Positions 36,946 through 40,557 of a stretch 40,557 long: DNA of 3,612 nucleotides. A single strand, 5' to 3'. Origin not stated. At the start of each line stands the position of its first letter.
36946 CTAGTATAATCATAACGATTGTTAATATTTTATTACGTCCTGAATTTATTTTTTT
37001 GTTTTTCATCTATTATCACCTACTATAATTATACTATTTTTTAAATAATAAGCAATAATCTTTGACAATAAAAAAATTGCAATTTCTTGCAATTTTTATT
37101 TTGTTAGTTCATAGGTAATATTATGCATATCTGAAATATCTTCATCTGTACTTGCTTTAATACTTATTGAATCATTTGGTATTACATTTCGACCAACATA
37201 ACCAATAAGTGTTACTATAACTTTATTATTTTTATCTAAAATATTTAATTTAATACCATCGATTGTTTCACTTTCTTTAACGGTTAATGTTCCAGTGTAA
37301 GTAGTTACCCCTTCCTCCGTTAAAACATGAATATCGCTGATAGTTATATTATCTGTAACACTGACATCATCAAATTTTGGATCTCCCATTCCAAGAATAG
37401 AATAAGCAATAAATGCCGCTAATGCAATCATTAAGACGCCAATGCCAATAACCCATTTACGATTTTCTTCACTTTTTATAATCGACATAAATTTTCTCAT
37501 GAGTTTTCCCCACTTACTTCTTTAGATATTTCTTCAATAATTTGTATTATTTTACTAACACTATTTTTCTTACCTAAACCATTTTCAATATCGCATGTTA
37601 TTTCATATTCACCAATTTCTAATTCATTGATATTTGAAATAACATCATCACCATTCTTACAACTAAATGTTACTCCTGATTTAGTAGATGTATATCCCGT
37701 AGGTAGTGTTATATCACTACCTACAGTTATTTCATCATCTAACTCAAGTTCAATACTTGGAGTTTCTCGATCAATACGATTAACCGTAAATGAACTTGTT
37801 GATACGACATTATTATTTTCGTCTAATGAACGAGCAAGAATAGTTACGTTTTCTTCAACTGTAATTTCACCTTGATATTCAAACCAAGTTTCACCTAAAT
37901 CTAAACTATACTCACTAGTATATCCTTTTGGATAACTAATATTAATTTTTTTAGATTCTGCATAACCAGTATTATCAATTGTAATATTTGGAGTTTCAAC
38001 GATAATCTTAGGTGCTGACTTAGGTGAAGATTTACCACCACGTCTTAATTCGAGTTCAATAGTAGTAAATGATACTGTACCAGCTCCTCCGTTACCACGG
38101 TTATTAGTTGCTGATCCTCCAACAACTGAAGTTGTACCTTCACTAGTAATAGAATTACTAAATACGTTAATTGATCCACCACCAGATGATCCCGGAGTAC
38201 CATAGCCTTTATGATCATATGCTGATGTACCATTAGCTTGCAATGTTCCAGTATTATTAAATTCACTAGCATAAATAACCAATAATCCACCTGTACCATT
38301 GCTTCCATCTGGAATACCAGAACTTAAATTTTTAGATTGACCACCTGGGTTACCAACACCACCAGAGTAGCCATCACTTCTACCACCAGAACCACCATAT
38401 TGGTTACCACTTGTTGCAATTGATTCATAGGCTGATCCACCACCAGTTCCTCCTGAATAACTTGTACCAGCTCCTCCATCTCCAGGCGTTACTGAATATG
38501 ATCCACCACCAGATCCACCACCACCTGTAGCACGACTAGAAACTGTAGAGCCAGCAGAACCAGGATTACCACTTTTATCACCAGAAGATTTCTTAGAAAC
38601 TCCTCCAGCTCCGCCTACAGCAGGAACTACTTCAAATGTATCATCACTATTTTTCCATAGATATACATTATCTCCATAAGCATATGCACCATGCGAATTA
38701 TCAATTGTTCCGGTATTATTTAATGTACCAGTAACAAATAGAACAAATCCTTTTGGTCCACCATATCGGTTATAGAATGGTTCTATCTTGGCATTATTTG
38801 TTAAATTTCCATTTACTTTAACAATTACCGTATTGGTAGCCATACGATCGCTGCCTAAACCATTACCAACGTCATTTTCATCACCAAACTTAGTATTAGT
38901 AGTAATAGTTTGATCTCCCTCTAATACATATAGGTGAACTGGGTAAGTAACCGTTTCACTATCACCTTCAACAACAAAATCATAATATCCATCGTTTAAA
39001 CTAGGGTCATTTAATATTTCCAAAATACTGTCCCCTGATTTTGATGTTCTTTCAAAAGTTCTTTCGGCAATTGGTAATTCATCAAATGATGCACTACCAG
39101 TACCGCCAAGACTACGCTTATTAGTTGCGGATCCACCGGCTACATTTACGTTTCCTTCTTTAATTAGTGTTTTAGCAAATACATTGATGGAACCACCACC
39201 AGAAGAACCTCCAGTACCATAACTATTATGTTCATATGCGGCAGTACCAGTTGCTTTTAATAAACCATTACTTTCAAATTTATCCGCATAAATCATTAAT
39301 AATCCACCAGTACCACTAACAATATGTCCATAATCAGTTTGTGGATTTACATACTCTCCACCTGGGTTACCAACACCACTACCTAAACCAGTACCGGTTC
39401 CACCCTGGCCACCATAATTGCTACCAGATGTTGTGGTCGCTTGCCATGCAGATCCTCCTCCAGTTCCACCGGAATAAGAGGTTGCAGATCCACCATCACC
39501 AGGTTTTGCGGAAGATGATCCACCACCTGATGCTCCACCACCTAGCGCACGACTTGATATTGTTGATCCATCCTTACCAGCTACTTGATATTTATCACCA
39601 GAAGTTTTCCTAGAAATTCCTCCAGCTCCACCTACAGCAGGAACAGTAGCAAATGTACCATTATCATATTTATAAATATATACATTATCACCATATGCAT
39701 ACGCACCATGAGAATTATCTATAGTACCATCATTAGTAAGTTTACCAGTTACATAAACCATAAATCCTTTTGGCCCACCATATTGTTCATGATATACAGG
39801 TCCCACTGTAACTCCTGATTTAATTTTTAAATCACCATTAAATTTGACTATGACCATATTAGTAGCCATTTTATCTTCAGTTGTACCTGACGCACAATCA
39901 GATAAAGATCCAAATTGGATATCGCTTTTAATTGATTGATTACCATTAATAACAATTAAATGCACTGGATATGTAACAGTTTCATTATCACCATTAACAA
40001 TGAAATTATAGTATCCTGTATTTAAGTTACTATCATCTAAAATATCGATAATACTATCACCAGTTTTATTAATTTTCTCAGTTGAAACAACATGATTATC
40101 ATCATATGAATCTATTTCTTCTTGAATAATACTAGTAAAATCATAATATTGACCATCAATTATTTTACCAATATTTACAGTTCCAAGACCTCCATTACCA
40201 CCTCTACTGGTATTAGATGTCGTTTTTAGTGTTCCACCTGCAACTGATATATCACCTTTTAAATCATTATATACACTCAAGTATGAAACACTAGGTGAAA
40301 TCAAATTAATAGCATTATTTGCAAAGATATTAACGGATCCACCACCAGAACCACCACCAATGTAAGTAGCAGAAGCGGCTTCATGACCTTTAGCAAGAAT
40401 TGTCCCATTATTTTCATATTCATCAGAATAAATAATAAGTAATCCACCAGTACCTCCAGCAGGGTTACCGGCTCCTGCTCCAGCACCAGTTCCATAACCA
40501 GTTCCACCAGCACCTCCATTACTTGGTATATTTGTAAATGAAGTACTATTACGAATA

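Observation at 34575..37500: Three membrane proteins travelling with the Gly-rich giant: an ATGA-coupled single-pass protein, its paralog, and a zinc-ribbon 677-aa polytopic protein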

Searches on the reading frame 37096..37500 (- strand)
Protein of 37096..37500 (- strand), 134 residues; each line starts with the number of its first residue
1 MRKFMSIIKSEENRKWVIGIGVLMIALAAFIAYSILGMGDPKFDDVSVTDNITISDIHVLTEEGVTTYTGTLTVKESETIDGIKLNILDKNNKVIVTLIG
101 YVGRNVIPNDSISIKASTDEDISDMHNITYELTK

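Call 3: search_protein_families(library=pfam, proteins=[window:37096-37500:-], max_evalue=0.1)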
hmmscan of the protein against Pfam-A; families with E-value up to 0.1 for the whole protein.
window:37096-37500:- (134 aa): 0 families

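Call 4: search_protein_families(library=ncbifam, proteins=[window:37096-37500:-], max_evalue=0.1)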
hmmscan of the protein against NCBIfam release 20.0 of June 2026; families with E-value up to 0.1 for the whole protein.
window:37096-37500:- (134 aa): 1 family
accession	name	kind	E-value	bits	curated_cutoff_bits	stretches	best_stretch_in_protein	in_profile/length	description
NF038353.1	FxLYD_dom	domain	0.013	15.3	23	1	64-126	2-65/71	FxLYD domain-containing protein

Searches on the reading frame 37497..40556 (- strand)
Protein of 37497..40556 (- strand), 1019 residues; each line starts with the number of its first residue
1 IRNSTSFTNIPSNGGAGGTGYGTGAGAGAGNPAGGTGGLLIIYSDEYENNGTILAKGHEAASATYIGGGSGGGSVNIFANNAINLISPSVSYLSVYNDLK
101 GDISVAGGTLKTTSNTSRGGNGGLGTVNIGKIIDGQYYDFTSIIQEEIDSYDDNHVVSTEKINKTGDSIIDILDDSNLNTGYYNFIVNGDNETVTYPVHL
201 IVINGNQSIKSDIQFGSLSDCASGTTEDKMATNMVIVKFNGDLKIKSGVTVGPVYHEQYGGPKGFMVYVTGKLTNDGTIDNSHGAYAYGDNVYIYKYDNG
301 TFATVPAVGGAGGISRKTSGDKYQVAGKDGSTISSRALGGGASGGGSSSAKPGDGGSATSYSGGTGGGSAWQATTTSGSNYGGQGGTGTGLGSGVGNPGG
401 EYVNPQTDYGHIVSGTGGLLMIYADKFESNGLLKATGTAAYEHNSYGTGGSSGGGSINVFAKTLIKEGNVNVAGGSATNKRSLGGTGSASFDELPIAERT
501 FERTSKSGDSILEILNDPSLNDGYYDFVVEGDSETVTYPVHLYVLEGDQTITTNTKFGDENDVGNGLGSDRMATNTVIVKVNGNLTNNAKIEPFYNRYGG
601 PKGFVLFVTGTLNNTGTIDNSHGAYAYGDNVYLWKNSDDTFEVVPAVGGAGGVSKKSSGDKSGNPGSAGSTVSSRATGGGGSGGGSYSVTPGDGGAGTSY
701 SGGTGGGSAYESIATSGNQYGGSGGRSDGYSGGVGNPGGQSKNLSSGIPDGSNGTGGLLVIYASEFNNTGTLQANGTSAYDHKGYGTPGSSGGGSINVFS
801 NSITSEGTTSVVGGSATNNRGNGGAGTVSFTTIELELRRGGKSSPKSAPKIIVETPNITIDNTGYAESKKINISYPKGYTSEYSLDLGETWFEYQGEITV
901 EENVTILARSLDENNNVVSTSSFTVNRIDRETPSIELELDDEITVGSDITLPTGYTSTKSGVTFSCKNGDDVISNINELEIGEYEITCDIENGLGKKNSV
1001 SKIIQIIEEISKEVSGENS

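Call 3: search_protein_families(library=pfam, proteins=[window:37497-40556:-], max_evalue=0.1)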
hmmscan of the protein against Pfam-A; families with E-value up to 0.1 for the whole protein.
window:37497-40556:- (1019 aa): 1 family
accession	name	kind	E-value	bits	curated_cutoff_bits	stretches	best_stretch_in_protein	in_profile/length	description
PF03174.19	CHB_HEX_C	-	0.011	16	23.6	1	870-913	27-70/76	Chitobiase/beta-hexosaminidase C-terminal domain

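Call 4: search_protein_families(library=ncbifam, proteins=[window:37497-40556:-], max_evalue=0.1)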
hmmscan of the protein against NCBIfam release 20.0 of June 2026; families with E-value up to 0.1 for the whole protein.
window:37497-40556:- (1019 aa): 0 families
